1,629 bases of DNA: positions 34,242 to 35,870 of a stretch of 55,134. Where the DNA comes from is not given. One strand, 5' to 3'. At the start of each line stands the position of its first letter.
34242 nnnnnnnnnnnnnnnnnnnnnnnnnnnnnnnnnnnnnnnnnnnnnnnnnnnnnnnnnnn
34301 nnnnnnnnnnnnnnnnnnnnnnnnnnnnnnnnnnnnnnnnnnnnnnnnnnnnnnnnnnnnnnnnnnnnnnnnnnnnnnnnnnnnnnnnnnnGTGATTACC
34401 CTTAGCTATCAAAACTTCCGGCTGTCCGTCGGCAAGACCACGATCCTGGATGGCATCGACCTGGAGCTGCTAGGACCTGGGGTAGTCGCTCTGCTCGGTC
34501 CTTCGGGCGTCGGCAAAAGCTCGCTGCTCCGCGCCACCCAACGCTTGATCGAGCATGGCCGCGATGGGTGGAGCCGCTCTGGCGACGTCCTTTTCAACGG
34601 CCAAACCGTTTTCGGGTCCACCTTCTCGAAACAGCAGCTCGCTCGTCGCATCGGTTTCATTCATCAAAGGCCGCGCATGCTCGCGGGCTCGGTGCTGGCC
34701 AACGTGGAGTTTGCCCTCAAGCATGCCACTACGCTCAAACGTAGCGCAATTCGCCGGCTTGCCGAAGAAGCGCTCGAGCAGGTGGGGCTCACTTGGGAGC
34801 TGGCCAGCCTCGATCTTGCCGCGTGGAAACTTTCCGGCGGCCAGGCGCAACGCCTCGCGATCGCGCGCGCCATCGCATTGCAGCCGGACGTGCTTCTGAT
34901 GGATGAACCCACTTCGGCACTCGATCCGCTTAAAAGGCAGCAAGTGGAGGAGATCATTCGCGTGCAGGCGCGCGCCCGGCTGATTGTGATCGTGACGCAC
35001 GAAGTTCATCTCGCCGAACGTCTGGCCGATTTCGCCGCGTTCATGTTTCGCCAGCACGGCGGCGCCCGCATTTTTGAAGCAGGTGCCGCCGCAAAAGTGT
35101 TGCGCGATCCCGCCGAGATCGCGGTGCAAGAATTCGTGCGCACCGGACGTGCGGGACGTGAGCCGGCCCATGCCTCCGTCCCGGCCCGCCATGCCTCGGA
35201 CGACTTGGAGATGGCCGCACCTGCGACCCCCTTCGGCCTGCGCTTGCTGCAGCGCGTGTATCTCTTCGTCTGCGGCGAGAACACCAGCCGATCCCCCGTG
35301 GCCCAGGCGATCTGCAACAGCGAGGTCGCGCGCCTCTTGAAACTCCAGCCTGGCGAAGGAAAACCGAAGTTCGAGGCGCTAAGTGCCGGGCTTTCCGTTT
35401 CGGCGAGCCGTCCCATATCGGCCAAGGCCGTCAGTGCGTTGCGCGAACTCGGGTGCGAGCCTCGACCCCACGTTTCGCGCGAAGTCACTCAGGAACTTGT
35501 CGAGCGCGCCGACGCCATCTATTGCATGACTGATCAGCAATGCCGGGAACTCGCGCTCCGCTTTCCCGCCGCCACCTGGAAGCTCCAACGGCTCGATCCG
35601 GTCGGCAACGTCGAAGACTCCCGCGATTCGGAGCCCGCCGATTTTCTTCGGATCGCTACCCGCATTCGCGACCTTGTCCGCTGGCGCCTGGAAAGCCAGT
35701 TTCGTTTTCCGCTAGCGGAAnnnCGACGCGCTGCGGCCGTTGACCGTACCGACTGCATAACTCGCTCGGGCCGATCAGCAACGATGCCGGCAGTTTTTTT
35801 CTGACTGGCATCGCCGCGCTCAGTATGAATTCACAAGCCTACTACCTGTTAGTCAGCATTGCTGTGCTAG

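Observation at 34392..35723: PstB-type ABC ATPase fused to an LMW-PTP/ArsC-like phosphatase domain, with no phoU in the operon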

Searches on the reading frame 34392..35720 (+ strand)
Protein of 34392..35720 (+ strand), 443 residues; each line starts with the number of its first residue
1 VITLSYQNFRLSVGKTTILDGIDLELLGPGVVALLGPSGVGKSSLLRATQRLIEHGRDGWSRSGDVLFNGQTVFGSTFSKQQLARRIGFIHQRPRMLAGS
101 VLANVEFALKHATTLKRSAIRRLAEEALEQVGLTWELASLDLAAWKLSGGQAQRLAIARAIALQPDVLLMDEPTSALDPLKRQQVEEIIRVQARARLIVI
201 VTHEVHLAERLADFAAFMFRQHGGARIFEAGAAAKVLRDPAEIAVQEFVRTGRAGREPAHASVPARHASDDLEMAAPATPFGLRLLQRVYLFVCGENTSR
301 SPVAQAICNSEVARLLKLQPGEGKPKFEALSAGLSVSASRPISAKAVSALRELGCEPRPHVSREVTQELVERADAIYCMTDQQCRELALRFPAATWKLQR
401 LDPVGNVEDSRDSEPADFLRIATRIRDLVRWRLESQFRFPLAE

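Call 5: search_protein_families(library=pfam, proteins=[window:34392-35720:+], max_evalue=0.01)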
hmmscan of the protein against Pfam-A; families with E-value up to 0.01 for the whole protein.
window:34392-35720:+ (443 aa): 8 families
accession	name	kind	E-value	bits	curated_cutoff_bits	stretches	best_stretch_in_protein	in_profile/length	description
PF00005.33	ABC_tran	-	1.3e-22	81.3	25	1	20-175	2-137/137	ABC transporter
PF01451.26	LMWPc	-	2.1e-13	51.1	23.2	1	291-427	2-138/144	Low molecular weight phosphotyrosine protein phosphatase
PF13304.12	AAA_21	-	1.2e-08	35.8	27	1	117-207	220-302/304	AAA domain, putative AbiEii toxin, Type IV TA system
PF02463.25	SMC_N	-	6.5e-07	29.4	40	1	27-214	22-208/220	RecF/RecN/SMC N terminal domain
PF13555.12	AAA_29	-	0.00023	21.3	27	0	30-53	23-46/61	P-loop containing region of AAA domain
PF20703.3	nSTAND1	-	0.00073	19.7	27.1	1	31-48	35-52/379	Novel STAND NTPase 1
PF03193.22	RsgA_GTPase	-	0.00096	19.4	30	1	6-49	84-126/174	RsgA GTPase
PF13191.12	AAA_16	-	0.0062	17.5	32.6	1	29-72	24-64/167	AAA ATPase domain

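Call 6: search_protein_families(library=ncbifam, proteins=[window:34392-35720:+], max_evalue=0.01)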
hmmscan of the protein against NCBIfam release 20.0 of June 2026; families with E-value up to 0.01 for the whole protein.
window:34392-35720:+ (443 aa): 188 families (the best 25 are shown)
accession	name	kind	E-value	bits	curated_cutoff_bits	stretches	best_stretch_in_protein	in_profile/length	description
TIGR00972.1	3a0107s01c2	equivalog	8.6e-59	198.9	343.2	1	4-251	2-244/248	phosphate ABC transporter ATP-binding protein PstB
NF010860.0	PRK14267.1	equivalog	1.8e-41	142.5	412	1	5-252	6-250/253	phosphate ABC transporter ATP-binding protein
NF007027.0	PRK09493.1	equivalog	8e-40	136.7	379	1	5-250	3-237/240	glutamine ABC transporter ATP-binding protein GlnQ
NF010864.0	PRK14271.1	equivalog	3.5e-39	134.5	561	1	8-247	26-260/276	phosphate ABC transporter ATP-binding protein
NF008428.0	PRK11264.1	equivalog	7e-39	133.5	406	1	14-250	14-245/250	L-cystine ABC transporter ATP-binding protein TcyN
TIGR02857.1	CydD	equivalog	1.6e-38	133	435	1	13-211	332-523/529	thiol reductant ABC exporter subunit CydD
NF010851.0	PRK14258.1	subfamily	1.8e-38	132.5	425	1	6-249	10-256/261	phosphate ABC transporter ATP-binding protein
NF010840.0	PRK14246.1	equivalog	6.7e-37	127.5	425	1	11-246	18-249/257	phosphate ABC transporter ATP-binding protein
TIGR01186.1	proV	subfamily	2e-34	119.3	326.6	1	14-259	4-240/363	betaine/proline/choline family ABC transporter ATP-binding protein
TIGR03005.1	ectoine_ehuA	equivalog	1.7e-33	115.9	345.4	1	12-250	9-248/252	ectoine/hydroxyectoine ABC transporter ATP-binding protein EhuA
TIGR03265.1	PhnT2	equivalog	5.3e-33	114.7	457.7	1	4-251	5-237/353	putative 2-aminoethylphosphonate ABC transporter ATP-binding protein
NF008338.0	PRK11124.1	equivalog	2.5e-32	112.3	369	1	6-235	5-227/242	arginine ABC transporter ATP-binding protein ArtP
TIGR00968.1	3a0106s01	subfamily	7.2e-32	110.8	342.75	1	8-249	5-231/237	sulfate ABC transporter ATP-binding protein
TIGR04521.1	ECF_ATPase_2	equivalog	2.8e-30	105.3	330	1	15-242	17-238/279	energy-coupling factor transporter ATPase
TIGR02315.1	ABC_phnC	equivalog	3.4e-30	105.2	266.1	1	15-213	14-214/243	phosphonate ABC transporter ATP-binding protein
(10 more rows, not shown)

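Call 7: find_homologous_proteins(query=window:34392-35720:+, max_evalue=0.00001)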
Query window:34392-35720:+ (443 aa): 6570 proteins with E <= 0.00001 among 8000 candidates; the best 120 are listed.
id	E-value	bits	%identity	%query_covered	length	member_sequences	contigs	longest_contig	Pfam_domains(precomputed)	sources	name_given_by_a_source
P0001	4.2e-271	917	95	100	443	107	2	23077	PF00005.34,PF01451.28,PF02463.26,PF13304.13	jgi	-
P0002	1.4e-268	909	95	100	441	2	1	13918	PF00005.34,PF01451.28,PF02463.26,PF13304.13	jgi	jgi:phosphate transport system ATP-binding protein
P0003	6.9e-267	903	94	100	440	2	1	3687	PF00005.34,PF01451.28,PF02463.26,PF13304.13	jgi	jgi:phosphate transport system ATP-binding protein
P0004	1.4e-266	902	94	100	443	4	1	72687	PF00005.34,PF01451.28,PF02463.26,PF13304.13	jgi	jgi:phosphate transport system ATP-binding protein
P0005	4.1e-265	897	95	100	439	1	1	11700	PF00005.34,PF01451.28,PF02463.26,PF13304.13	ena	-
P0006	7.2e-264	893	93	100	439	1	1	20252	PF00005.34,PF01451.28,PF02463.26,PF13304.13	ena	-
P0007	1.1e-263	893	93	100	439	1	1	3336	PF00005.34,PF01451.28,PF02463.26,PF13304.13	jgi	-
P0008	1.6e-260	882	92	100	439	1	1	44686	PF00005.34,PF01451.28,PF02463.26,PF13304.13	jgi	jgi:phosphate transport system ATP-binding protein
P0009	1.4e-259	879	91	100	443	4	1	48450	PF00005.34,PF01451.28,PF02463.26,PF13304.13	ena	-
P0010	2.3e-258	875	90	100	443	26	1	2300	PF00005.34,PF01451.28,PF02463.26,PF13304.13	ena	-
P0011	9.4e-258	873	91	100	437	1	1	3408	PF00005.34,PF01451.28,PF02463.26,PF13304.13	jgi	jgi:phosphate transport system ATP-binding protein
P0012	9.5e-256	866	91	100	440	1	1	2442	PF00005.34,PF01451.28,PF02463.26,PF13304.13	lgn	-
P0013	5.7e-254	861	88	100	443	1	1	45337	PF00005.34,PF01451.28,PF02463.26,PF13304.13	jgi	jgi:phosphate transport system ATP-binding protein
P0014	1.1e-252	856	88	100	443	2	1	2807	PF00005.34,PF01451.28,PF02463.26,PF13304.13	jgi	jgi:phosphate transport system ATP-binding protein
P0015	1.5e-252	856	89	100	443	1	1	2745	PF00005.34,PF01451.28,PF02463.26,PF13304.13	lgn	-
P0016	6.7e-252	854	88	100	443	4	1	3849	PF00005.34,PF01451.28,PF02463.26,PF13304.13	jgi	jgi:phosphate transport system ATP-binding protein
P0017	1.4e-250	849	87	100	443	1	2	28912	PF00005.34,PF01451.28,PF02463.26,PF13304.13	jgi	jgi:phosphate transport system ATP-binding protein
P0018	2.9e-249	845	87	100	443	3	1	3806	PF00005.34,PF01451.28,PF02463.26,PF13304.13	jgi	jgi:phosphate transport system ATP-binding protein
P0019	3.1e-249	845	88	100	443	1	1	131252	PF00005.34,PF01451.28,PF02463.26,PF13304.13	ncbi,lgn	ncbi:MAG: phosphate transport system ATP-binding protein [Verrucomicrobiota bacterium]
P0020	7.2e-249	844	87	100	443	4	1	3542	PF00005.34,PF01451.28,PF02463.26,PF13304.13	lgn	-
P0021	1.4e-248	843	87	100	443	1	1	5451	PF00005.34,PF01451.28,PF02463.26,PF13304.13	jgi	jgi:phosphate transport system ATP-binding protein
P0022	6.2e-247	837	86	100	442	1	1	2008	PF00005.34,PF01451.28,PF02463.26,PF13304.13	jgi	jgi:phosphate transport system ATP-binding protein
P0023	8.0e-247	837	87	100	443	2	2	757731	PF00005.34,PF01451.28,PF02463.26,PF13304.13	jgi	jgi:phosphate transport system ATP-binding protein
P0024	2.4e-246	835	86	100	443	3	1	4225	PF00005.34,PF01451.28,PF02463.26,PF13304.13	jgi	jgi:phosphate transport system ATP-binding protein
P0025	5.7e-245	831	86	100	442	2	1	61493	PF00005.34,PF01451.28,PF02463.26,PF13304.13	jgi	jgi:phosphate transport system ATP-binding protein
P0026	6.4e-245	831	86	100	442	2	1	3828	PF00005.34,PF01451.28,PF02463.26,PF13304.13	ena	-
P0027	2.7e-244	829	87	100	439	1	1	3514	PF00005.34,PF01451.28,PF02463.26,PF13304.13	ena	-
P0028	1.3e-243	826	85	100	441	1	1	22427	PF00005.34,PF01451.28,PF02463.26,PF13304.13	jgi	jgi:phosphate transport system ATP-binding protein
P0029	1.5e-242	823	85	100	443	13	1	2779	PF00005.34,PF01451.28,PF02463.26,PF13304.13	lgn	-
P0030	2.8e-242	822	86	100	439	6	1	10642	PF00005.34,PF01451.28,PF02463.26,PF13304.13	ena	-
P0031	4.1e-242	821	84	100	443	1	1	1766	PF00005.34,PF01451.28,PF02463.26,PF13304.13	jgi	jgi:phosphate transport system ATP-binding protein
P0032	9.6e-239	810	84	100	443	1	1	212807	PF00005.34,PF01451.28,PF02463.26,PF13304.13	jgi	jgi:phosphate transport system ATP-binding protein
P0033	8.5e-238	807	84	100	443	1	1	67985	PF00005.34,PF01451.28,PF02463.26,PF13304.13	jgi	jgi:phosphate transport system ATP-binding protein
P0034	1.4e-234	797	83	100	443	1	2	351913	PF00005.34,PF01451.28,PF02463.26,PF13304.13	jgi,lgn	jgi:phosphate transport system ATP-binding protein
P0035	1.3e-233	794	83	100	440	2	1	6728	PF00005.34,PF01451.28,PF02463.26,PF13304.13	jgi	jgi:phosphate transport system ATP-binding protein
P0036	1.4e-233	793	84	100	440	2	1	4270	PF00005.34,PF01451.28,PF02463.26,PF13304.13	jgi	jgi:phosphate transport system ATP-binding protein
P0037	5.6e-232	788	82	100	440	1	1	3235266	PF00005.34,PF01451.28,PF13304.13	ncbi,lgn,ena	-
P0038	3.3e-231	786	82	100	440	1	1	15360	PF00005.34,PF01451.28,PF02463.26,PF13304.13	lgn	-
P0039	1.4e-228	777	83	100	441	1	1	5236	PF00005.34,PF01451.28,PF02463.26,PF13304.13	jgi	jgi:phosphate transport system ATP-binding protein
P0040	1.8e-221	753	79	100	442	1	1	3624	PF00005.34,PF01451.28,PF02463.26,PF13304.13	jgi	jgi:phosphate transport system ATP-binding protein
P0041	5.7e-221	752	79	100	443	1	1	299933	PF00005.34,PF01451.28,PF02463.26,PF13304.13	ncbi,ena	-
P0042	1.1e-218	744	77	100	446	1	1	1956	PF00005.34,PF01451.28,PF02463.26,PF13304.13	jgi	jgi:phosphate transport system ATP-binding protein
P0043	4.1e-210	716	75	100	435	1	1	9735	PF00005.34,PF01451.28,PF02463.26,PF13304.13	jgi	jgi:phosphate transport system ATP-binding protein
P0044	3.4e-188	644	85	79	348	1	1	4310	PF00005.34,PF01451.28,PF13304.13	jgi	jgi:energy-coupling factor transporter ATP-binding protein EcfA2/protein-tyrosine-phosphatase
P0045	1.8e-175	602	87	73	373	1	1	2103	PF00005.34,PF01451.28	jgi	jgi:energy-coupling factor transporter ATP-binding protein EcfA2/protein-tyrosine-phosphatase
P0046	3.2e-160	552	59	100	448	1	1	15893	PF00005.34,PF01451.28,PF02463.26,PF13304.13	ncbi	-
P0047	2.0e-157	543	58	99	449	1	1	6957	PF00005.34,PF01451.28,PF13304.13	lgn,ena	-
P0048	1.6e-153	530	60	99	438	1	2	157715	PF00005.34,PF01451.28,PF02463.26,PF13304.13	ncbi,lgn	-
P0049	4.2e-151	522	60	100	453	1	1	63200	PF00005.34,PF01451.28,PF02463.26,PF13304.13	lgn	-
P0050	6.1e-151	521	59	100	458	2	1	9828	PF00005.34,PF01451.28,PF02463.26,PF13304.13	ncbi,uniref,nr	ncbi:ATP-binding cassette domain-containing protein [Candidatus Entotheonella palauensis]|uniref:ATP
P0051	1.4e-147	510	59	100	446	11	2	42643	PF00005.34,PF01451.28,PF02463.26,PF13304.13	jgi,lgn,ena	-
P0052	4.2e-147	509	58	100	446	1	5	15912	PF00005.34,PF01451.28,PF13304.13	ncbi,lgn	-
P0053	1.4e-139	484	57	98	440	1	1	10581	PF00005.34,PF01451.28,PF13304.13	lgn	-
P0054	9.7e-137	474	55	100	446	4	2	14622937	PF00005.34,PF01451.28,PF13304.13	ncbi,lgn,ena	-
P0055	2.3e-136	473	54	98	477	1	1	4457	PF00005.34,PF01451.28,PF13304.13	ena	-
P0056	1.2e-135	471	55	98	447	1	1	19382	PF00005.34,PF01451.28,PF13304.13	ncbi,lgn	ncbi:MAG: ATP-binding cassette domain-containing protein [Acidobacteriota bacterium]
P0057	1.3e-135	471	56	99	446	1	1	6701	PF00005.34,PF01451.28,PF13304.13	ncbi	-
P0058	1.8e-133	464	55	97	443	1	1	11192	PF00005.34,PF01451.28,PF13304.13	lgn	-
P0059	3.5e-133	463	55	98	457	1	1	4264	PF00005.34,PF01451.28,PF13304.13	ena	-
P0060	1.5e-132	461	53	99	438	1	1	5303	PF00005.34,PF01451.28,PF13304.13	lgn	-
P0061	5.4e-132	459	54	98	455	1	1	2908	PF00005.34,PF01451.28,PF13304.13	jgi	-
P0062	2.3e-131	457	55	97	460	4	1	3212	PF00005.34,PF01451.28,PF13304.13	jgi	jgi:phosphate transport system ATP-binding protein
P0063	3.8e-131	456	55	98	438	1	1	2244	PF00005.34,PF01451.28,PF13304.13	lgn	-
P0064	3.2e-129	450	53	99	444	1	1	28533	PF00005.34,PF01451.28,PF13304.13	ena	-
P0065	1.1e-128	448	54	97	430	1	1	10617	PF00005.34,PF01451.28,PF13304.13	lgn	-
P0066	5.1e-127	442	52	98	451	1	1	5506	PF00005.34,PF01451.28,PF13304.13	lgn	-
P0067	7.8e-126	439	51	99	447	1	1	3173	PF00005.34,PF01451.28,PF13555.13,PF13304.13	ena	-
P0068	1.0e-125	438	54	97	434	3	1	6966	PF00005.34,PF01451.28,PF13304.13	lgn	-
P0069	1.9e-121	424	52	98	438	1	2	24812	PF00005.34,PF01451.28,PF13401.13,PF13304.13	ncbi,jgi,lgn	ncbi:MAG: ABC-type phosphate transport system ATPase subunit/protein-tyrosine-phosphatase [Candidatu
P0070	7.8e-119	415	52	97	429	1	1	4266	PF00005.34,PF01451.28,PF13304.13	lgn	-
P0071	3.4e-116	407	51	94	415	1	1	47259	PF00005.34,PF01451.28,PF02463.26,PF13304.13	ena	-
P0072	2.5e-113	397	48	100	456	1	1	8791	PF00005.34,PF01451.28,PF02463.26,PF13304.13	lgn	-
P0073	1.5e-107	378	49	98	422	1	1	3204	PF00005.34,PF01451.28,PF20703.4,PF02463.26,PF13304.13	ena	-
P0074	4.4e-105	370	44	99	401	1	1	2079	PF00005.34,PF01451.28,PF02463.26,PF13304.13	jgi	-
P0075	6.1e-105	370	47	99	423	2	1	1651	PF00005.34,PF01451.28,PF13304.13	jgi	jgi:phosphate transport system ATP-binding protein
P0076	3.1e-104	367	48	98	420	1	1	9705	PF00005.34,PF01451.28,PF13304.13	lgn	-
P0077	3.4e-104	367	47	98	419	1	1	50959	PF00005.34,PF01451.28,PF02463.26,PF13304.13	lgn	-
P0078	1.7e-103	365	47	98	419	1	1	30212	PF00005.34,PF01451.28,PF13304.13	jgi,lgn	-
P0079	6.8e-103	363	49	98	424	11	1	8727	PF00005.34,PF01451.28,PF13304.13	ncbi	-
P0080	2.1e-102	361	46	98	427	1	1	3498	PF00005.34,PF01451.28,PF13304.13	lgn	-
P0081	1.1e-101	359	47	98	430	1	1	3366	PF00005.34,PF01451.28,PF13304.13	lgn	-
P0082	9.5e-98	346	46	99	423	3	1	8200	PF00005.34,PF01451.28,PF13304.13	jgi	-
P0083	1.5e-93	332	44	98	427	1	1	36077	PF00005.34,PF01451.28,PF13304.13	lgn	-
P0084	2.5e-91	325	64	58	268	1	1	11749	PF00005.34,PF13304.13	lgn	-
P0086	6.1e-77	278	56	57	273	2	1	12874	PF00005.34,PF13304.13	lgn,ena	-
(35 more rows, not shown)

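Call 11: find_encoding_contigs(protein=P0054, flank=10000, max_places=2)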
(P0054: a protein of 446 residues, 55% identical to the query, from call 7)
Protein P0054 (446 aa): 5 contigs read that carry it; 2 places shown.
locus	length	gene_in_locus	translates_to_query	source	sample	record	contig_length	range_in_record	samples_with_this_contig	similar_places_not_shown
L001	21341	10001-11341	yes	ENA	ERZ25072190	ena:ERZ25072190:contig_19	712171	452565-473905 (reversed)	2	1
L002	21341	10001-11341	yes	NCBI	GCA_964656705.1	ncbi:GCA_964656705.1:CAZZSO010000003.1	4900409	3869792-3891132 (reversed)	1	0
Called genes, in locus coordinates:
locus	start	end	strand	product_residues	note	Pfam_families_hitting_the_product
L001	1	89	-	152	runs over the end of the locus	PF11349:DUF3151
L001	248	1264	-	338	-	PF13406:SLT_2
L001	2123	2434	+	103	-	-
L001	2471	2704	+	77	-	-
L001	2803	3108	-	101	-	-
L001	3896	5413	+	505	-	PF00743:FMO-like, PF01266:DAO (faint), PF07992:Pyr_redox_2 (faint), PF13450:NAD_binding_8, PF13738:Pyr_redox_3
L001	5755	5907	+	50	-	-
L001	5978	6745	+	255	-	PF00378:ECH_1, PF16113:ECH_2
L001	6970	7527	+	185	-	PF03372:Exo_endo_phos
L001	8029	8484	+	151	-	-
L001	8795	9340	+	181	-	PF08388:GIIM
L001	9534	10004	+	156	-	PF00528:BPD_transp_1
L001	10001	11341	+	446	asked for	PF00005:ABC_tran, PF13304:AAA_21 (faint), PF01451:LMWPc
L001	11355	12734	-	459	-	PF02321:OEP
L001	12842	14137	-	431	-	PF01066:CDP-OH_P_transf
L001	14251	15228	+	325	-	PF13353:Fer4_12 (faint), PF04055:Radical_SAM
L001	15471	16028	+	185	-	PF04290:DctQ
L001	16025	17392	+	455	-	PF06808:DctM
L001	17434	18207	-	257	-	PF03480:DctP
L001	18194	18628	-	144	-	PF03480:DctP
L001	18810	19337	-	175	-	-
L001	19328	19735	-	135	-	PF13359:DDE_Tnp_4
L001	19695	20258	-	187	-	PF13613:HTH_Tnp_4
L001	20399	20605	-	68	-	PF24696:UGSC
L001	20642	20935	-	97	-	PF24696:UGSC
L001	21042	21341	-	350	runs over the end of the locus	-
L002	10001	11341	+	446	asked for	PF00005:ABC_tran, PF13304:AAA_21 (faint), PF01451:LMWPc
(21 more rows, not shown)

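Call 12: find_encoding_contigs(protein=P0077, flank=10000, max_places=2)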
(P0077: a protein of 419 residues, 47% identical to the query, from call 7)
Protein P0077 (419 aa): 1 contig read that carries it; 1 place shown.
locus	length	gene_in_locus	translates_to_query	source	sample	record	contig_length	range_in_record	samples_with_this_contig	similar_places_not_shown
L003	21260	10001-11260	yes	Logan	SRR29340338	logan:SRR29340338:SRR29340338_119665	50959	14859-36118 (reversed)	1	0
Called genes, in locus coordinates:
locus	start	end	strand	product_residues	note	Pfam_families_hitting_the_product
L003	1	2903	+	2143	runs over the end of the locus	-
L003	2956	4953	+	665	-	PF02239:Cytochrom_D1 (faint), PF21783:YNCE (weak), PF25174:Beta-prop_THOC3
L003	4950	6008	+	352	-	PF00578:AhpC-TSA (faint), PF02630:SCO1-SenC, PF08534:Redoxin (faint), PF02630:SCO1-SenC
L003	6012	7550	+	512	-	PF13458:Peripla_BP_6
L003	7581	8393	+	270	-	PF12849:PBP_like_2, PF13531:SBP_bac_11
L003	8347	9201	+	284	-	PF00528:BPD_transp_1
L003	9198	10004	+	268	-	PF00528:BPD_transp_1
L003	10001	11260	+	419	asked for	PF00005:ABC_tran, PF02463:SMC_N (faint), PF13304:AAA_21 (faint), PF01451:LMWPc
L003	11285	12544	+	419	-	PF02317:Octopine_DH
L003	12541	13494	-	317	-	PF00491:Arginase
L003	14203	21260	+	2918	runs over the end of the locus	PF20248:DUF6603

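Call 13: find_encoding_contigs(protein=P0084, flank=6000, max_places=2)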
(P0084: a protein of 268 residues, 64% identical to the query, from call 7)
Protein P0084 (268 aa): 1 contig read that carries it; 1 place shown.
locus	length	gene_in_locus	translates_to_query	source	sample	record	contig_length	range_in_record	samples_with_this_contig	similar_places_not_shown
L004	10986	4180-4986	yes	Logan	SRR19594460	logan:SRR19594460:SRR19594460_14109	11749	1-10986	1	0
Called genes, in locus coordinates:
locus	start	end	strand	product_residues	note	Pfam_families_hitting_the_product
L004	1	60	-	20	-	?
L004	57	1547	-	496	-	PF02310:B12-binding (weak), PF04055:Radical_SAM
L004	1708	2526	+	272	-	PF12849:PBP_like_2, PF13531:SBP_bac_11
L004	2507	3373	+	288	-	PF00528:BPD_transp_1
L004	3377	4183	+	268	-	PF00528:BPD_transp_1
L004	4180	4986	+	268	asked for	PF00005:ABC_tran, PF13304:AAA_21 (faint)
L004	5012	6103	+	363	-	PF13480:Acetyltransf_6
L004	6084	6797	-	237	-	PF04488:Gly_transf_sug (weak), PF04572:Gb3_synth (faint)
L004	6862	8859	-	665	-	PF02239:Cytochrom_D1 (faint), PF21783:YNCE (weak), PF25174:Beta-prop_THOC3 (faint), PF10282:Lactonase (faint)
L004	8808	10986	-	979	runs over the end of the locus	?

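Call 53: predict_structure(alignment_id=A3)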
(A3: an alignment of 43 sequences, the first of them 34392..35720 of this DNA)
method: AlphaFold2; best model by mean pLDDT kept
length: 443 residues; sequences in the alignment: 43
mean_pLDDT: 87.8   pTM: 0.59
mean pLDDT of the five models: 87.8, 86.4, 86.0, 85.8, 85.3
residues with pLDDT >= 90: 304; 70-90: 91; 50-70: 25; < 50: 23
segments of 3 or more residues with pLDDT < 50: 257-278
pLDDT, mean of each block of 10 residues (from residue 1): 97 96 97 95 96 91 97 92 93 88 95 92 95 90 91 94 96 85 89 96 94 97 95 96 94 61 35 42 74 93 94 78 73 91 92 90 95 94 94 92 86 82 94 71 51
secondary structure, 60 per line:
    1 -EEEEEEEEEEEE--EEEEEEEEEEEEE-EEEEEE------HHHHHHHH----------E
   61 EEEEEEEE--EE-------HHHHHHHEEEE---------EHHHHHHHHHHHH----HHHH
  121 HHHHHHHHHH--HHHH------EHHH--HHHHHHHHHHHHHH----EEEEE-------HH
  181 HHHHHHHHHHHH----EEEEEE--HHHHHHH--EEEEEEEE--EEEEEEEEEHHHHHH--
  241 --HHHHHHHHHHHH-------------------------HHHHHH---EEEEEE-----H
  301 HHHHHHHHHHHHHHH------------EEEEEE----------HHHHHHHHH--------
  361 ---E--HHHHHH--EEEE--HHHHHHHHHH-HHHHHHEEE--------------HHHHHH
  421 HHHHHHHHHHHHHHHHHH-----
elements in order: E2-13 E16-28 E30-35 H42-49 E60-68 H80-86 E87-90 H101-112 H117-130 H133-136 H149-162 E167-171 H179-192 E197-202 H205-211 E214-221 E224-232 H233-238 H243-254 H280-285 E289-294 H300-315 E328-333 H344-352 H367-372 E375-378 H381-390 H392-397 E398-400 H415-438
